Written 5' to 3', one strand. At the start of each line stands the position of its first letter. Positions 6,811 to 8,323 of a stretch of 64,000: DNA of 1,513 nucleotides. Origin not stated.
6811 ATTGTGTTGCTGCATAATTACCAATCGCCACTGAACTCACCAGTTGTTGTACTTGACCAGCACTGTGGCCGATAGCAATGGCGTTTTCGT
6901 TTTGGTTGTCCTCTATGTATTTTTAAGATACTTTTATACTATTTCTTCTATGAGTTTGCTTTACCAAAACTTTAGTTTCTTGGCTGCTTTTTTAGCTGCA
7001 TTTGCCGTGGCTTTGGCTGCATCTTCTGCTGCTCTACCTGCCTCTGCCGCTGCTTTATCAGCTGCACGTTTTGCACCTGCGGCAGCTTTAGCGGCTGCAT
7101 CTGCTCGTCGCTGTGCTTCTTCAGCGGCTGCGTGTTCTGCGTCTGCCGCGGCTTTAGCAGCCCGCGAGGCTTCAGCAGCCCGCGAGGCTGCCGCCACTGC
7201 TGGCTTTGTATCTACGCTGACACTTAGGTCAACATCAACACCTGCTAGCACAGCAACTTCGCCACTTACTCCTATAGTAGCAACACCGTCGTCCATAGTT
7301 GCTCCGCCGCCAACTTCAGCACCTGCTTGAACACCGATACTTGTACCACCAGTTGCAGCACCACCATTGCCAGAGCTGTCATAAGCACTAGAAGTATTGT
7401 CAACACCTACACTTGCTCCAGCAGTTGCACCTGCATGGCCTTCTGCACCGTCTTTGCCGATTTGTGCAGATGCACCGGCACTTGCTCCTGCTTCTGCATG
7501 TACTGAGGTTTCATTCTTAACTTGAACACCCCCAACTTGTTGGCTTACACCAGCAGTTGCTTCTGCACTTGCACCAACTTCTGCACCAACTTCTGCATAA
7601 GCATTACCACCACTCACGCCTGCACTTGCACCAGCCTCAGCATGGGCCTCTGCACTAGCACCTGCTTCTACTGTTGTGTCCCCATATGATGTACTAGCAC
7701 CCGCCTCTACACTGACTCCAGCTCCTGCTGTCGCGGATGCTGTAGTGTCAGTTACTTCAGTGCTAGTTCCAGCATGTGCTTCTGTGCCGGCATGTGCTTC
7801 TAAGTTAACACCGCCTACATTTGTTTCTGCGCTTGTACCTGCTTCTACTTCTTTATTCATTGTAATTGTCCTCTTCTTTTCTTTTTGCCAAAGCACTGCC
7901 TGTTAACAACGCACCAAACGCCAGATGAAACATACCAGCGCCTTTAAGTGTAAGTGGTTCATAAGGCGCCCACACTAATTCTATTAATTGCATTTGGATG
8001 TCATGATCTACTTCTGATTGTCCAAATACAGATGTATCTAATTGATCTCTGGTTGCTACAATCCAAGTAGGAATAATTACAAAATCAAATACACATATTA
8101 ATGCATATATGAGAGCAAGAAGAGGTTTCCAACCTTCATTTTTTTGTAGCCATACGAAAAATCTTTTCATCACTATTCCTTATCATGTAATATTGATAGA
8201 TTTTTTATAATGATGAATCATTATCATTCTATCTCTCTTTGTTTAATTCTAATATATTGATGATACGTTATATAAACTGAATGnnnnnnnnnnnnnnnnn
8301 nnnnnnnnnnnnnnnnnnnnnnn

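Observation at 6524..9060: Minus-strand late cassette inside the early plus-strand region, with a duplicated promoter/RBS cassette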

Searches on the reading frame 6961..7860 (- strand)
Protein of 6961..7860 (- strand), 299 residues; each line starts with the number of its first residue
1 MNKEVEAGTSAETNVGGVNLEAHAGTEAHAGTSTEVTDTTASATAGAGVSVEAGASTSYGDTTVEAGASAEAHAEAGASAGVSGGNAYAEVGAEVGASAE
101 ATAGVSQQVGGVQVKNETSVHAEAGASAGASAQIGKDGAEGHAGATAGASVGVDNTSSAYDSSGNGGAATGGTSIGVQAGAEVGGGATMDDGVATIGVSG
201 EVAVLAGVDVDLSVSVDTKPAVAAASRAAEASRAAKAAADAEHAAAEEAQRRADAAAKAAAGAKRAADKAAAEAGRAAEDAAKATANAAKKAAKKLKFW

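Call 7: search_protein_families(library=pfam, proteins=[window:6961-7860:-], max_evalue=0.01)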
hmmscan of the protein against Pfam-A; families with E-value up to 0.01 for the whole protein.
window:6961-7860:- (299 aa): 0 families

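Call 8: search_protein_families(library=phrogs, proteins=[window:6961-7860:-], max_evalue=0.01)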
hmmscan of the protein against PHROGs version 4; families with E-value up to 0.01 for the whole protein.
window:6961-7860:- (299 aa): 0 families

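Call 81: search_protein_representatives(protein=window:6961-7860:-)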
Query: 299 residues. Proteins with E-value up to 0.001 (for the whole library): 86; up to 1e-10: 18; up to 1e-30: 1. The best 86 are listed.
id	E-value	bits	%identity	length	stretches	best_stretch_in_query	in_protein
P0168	2.3e-74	267.0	71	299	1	7-230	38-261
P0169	1.8e-30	123.2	47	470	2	6-268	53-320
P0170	2.5e-21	93.3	40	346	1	19-297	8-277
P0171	7.5e-19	85.2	41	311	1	19-296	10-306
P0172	1.1e-16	78.1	33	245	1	34-222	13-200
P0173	3.2e-15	73.3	53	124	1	177-297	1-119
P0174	5.0e-15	72.7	39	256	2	23-237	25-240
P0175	6.5e-15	72.3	48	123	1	171-299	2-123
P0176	7.7e-15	72.1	34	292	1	17-298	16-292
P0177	1.2e-13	68.1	34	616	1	28-284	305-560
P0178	5.7e-13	65.9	33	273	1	32-251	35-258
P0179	1.0e-12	65.1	35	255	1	42-296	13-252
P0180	1.8e-12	64.3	74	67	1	167-221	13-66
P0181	2.5e-12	63.8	35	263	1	41-294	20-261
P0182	4.3e-12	63.1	32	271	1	33-291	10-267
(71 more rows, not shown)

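Call 83: search_protein_families(library=pfam, proteins=[P0169, P0168, P0173], max_evalue=0.1)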
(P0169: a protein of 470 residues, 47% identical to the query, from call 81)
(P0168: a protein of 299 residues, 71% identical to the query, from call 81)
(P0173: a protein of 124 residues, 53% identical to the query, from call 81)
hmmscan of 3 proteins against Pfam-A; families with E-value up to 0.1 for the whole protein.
P0169 (470 aa): 2 families
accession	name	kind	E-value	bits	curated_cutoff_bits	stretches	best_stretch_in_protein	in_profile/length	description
PF13884.11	Peptidase_S74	-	8.8e-06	26.4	22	1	403-442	1-49/58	Chaperone of endosialidase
PF05262.16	Borrelia_P83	-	0.026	13.5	33.6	1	270-407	206-346/489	Borrelia P83/100 protein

P0168 (299 aa): 0 families

P0173 (124 aa): 5 families
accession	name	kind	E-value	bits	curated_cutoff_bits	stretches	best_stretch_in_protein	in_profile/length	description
PF02321.23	OEP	-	5.3e-05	23.5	22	1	8-111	43-144/187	Outer membrane efflux protein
PF09361.15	Phasin_2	-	0.0027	18.3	24.9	1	42-113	11-84/100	Phasin protein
PF20089.4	DUF6481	-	0.018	16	24.6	1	27-112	22-115/119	Family of unknown function (DUF6481)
PF24072.1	T7_gp14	-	0.08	13.3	27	1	41-121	19-98/187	T7 virus internal virion protein gp14 family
PF11068.13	YlqD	-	0.096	13.5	27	0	28-109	3-85/131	YlqD protein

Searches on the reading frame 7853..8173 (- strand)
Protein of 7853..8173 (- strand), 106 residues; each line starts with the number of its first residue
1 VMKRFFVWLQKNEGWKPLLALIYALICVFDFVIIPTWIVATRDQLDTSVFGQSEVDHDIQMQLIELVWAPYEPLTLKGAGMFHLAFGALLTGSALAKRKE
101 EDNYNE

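Call 7: search_protein_families(library=pfam, proteins=[window:7853-8173:-], max_evalue=0.01)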
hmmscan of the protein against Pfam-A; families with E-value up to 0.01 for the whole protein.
window:7853-8173:- (106 aa): 0 families

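Call 8: search_protein_families(library=phrogs, proteins=[window:7853-8173:-], max_evalue=0.01)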
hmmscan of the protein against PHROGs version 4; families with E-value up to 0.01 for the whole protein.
window:7853-8173:- (106 aa): 1 family
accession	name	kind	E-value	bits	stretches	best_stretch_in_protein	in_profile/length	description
phrog_33528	-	unknown function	0.0047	17.6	1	34-89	56-113/197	-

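Call 68: find_homologous_proteins(query=window:7853-8170:-, max_evalue=0.001)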
Query window:7853-8170:- (105 aa): 120 proteins with E <= 0.001 among 134 candidates.
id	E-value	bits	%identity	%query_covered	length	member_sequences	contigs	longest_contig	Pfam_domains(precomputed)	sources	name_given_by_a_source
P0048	1.4e-64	233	99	100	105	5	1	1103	-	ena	-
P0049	3.7e-58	212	89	100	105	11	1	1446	-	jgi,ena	jgi:hypothetical protein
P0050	5.8e-51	189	78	99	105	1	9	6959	-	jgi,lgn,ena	-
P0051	5.0e-47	176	71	100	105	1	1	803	-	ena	-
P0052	5.4e-47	176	71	100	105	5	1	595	-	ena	-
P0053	1.1e-46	175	80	93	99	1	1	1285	-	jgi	-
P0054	3.6e-32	129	53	95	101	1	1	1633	-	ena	-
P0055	6.0e-32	128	53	96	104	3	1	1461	-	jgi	jgi:hypothetical protein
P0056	3.2e-31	126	54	94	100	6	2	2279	-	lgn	-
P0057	4.3e-31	125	56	97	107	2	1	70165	-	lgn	-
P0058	2.7e-30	123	52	97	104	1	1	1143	-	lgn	-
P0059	8.6e-30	121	54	95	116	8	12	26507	-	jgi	jgi:hypothetical protein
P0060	1.5e-29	120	57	92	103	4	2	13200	-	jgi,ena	-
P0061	2.9e-29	119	51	97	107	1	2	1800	-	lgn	-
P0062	5.1e-29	119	58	92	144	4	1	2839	-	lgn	-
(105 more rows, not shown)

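Call 70: search_dna_similar(query=window:7853-8170:-, collection=phages, mode=protein, max_rows=25, max_evalue=0.001)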
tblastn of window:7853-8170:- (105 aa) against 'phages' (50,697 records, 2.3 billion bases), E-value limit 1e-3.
Records with a match: 15; places in all: 15; records where one place covers at least 80% of the query: 2.
Best place of each record, by identity: <60% 15.
By first word of the organism name: Pseudomonas 11; Agrobacterium 2; Phage 1; Sinorhizobium 1.
By host as written in the record: Pseudomonas aeruginosa PAO1 5; - 4; Pseudomonas aeruginosa 3; Agrobacterium tumefaciens C58 2; Sinohrizobium meliloti NRRL L-50 1.
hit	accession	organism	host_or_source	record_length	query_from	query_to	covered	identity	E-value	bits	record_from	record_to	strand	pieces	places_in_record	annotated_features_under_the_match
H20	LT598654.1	Phage NCTB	surface water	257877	11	98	84%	41.8%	2e-13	69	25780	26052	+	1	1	hypothetical protein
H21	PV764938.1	Sinorhizobium phage Phosso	Sinohrizobium meliloti NRRL L-50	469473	14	102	85%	39.3%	2e-15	76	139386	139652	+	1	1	hypothetical protein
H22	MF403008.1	Agrobacterium phage Atu_ph07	Agrobacterium tumefaciens C58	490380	14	93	76%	42.5%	2e-15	76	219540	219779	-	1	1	hypothetical protein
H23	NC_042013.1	Agrobacterium phage Atu_ph07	Agrobacterium tumefaciens C58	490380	14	93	76%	42.5%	2e-15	76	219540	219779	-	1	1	hypothetical protein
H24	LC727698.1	Pseudomonas phage sp. 30-3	Pseudomonas aeruginosa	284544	13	94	78%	39.0%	8e-13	68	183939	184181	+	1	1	hypothetical protein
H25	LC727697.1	Pseudomonas phage sp. 30-2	Pseudomonas aeruginosa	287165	13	94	78%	39.0%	8e-13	68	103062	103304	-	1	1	hypothetical protein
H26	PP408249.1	Pseudomonas phage vB_Pa-PAC2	Pseudomonas aeruginosa PAO1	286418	13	94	78%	39.0%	2e-12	67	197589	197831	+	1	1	hypothetical protein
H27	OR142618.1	Pseudomonas phage Callisto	Pseudomonas aeruginosa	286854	13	94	78%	39.0%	2e-12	67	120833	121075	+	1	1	hypothetical protein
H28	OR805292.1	Pseudomonas phage Cassandra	Pseudomonas aeruginosa PAO1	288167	13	94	78%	39.0%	2e-12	67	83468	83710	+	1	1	hypothetical protein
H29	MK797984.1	Pseudomonas phage vB_PaeM_PA5oct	-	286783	13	94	78%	38.6%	1e-12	67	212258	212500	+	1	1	structural protein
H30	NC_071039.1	Pseudomonas phage vB_PaeM_PA5oct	-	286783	13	94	78%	38.6%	1e-12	67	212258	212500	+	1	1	structural protein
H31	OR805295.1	Pseudomonas phage Paride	Pseudomonas aeruginosa PAO1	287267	13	94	78%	38.6%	1e-12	67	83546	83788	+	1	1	hypothetical protein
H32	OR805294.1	Pseudomonas phage Ettore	Pseudomonas aeruginosa PAO1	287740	13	94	78%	38.6%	1e-12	67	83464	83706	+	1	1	hypothetical protein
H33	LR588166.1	Pseudomonas phage vB_PaeM_MIJ3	-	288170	13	94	78%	38.6%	1e-12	67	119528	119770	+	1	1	hypothetical protein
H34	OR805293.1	Pseudomonas phage Deifobo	Pseudomonas aeruginosa PAO1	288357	13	94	78%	38.6%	1e-12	67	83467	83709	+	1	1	hypothetical protein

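Call 72: get_annotated_region(hit=H29, flank=4000)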
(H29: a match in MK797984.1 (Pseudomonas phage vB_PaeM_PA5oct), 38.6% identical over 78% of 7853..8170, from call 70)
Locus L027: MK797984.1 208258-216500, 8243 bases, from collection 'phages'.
description: Pseudomonas phage vB_PaeM_PA5oct, complete genome.
organism: Pseudomonas phage vB_PaeM_PA5oct (NCBI taxid 2163605)
taxonomy: Viruses; Duplodnaviria; Heunggongvirae; Uroviricota; Caudoviricetes; Arenbergviridae; Wroclawvirus; Wroclawvirus PA5oct
host: -; source: -; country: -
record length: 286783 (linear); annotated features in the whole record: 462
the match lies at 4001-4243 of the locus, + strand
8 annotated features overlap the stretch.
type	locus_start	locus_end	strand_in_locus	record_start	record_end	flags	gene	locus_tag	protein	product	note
CDS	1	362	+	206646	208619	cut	-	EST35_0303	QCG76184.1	structural protein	ESI-MS/MS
CDS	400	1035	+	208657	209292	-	-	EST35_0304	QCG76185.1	hypothetical protein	ESI-MS/MS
CDS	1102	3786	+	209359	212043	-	-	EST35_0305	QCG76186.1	structural protein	ESI-MS/MS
CDS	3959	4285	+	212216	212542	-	-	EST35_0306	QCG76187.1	structural protein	ESI-MS/MS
CDS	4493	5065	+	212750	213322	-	-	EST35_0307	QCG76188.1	hypothetical protein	-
CDS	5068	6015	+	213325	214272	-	-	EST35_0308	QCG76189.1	kelch-like protein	ESI-MS/MS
CDS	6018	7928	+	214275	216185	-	-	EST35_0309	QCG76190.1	putative adhesin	ESI-MS/MS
CDS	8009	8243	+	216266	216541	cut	-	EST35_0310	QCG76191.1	structural protein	ESI-MS/MS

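Call 73: get_annotated_region(hit=H22, flank=4000)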
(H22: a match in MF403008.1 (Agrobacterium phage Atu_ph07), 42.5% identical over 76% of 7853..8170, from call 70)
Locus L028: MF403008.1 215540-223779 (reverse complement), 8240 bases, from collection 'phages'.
description: Agrobacterium phage Atu_ph07, complete genome.
organism: Agrobacterium phage Atu_ph07 (NCBI taxid 2024264)
taxonomy: Viruses; Duplodnaviria; Heunggongvirae; Uroviricota; Caudoviricetes; Polybotosvirus; Polybotosvirus Atuph07
host: Agrobacterium tumefaciens C58; source: -; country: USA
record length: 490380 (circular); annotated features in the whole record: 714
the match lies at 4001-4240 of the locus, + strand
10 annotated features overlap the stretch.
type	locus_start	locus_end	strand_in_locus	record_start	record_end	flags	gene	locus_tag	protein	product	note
CDS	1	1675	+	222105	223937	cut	-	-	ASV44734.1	tail fiber protein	-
CDS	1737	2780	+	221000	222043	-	-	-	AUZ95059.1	hypothetical protein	-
CDS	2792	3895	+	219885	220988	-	-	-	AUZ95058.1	hypothetical protein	-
CDS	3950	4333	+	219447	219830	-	-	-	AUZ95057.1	hypothetical protein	-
CDS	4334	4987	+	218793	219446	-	-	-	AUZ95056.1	hypothetical protein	-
CDS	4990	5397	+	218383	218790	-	-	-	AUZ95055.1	hypothetical protein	-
CDS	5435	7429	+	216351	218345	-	-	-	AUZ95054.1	DNA ligase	-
CDS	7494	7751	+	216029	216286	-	-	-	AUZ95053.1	hypothetical protein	-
CDS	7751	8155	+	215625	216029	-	-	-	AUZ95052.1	hypothetical protein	-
CDS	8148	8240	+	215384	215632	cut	-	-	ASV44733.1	hypothetical protein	-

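Call 85: find_encoding_contigs(protein=P0050, flank=7000, max_places=6)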
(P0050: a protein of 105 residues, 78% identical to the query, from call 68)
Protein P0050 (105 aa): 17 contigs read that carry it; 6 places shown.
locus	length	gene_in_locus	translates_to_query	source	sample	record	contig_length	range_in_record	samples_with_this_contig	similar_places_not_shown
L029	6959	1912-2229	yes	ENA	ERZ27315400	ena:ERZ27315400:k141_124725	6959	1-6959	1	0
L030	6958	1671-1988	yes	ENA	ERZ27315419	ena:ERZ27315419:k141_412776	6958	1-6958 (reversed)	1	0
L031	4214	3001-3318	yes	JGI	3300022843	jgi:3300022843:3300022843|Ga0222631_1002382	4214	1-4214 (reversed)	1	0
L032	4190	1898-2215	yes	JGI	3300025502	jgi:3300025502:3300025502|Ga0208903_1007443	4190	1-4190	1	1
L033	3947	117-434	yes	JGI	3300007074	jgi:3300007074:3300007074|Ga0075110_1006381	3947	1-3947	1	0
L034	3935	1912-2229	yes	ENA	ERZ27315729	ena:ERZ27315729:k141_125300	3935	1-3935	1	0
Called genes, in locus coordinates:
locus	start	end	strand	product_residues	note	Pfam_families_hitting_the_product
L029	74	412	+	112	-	-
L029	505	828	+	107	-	-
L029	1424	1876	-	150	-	-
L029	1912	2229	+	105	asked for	-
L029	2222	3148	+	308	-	-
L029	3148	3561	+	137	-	PF00565:SNase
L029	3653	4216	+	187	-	-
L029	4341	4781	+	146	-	PF01661:Macro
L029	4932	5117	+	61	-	-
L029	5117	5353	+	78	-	-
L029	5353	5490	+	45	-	-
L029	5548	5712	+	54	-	-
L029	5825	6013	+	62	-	-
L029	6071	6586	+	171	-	PF18143:HAD_SAK_2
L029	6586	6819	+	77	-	-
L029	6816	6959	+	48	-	?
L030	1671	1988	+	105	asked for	-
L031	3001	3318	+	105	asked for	-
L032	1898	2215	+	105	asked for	-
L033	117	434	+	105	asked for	-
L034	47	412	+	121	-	-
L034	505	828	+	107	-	-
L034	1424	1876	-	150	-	-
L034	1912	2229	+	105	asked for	-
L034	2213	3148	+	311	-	-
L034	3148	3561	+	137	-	PF00565:SNase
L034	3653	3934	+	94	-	?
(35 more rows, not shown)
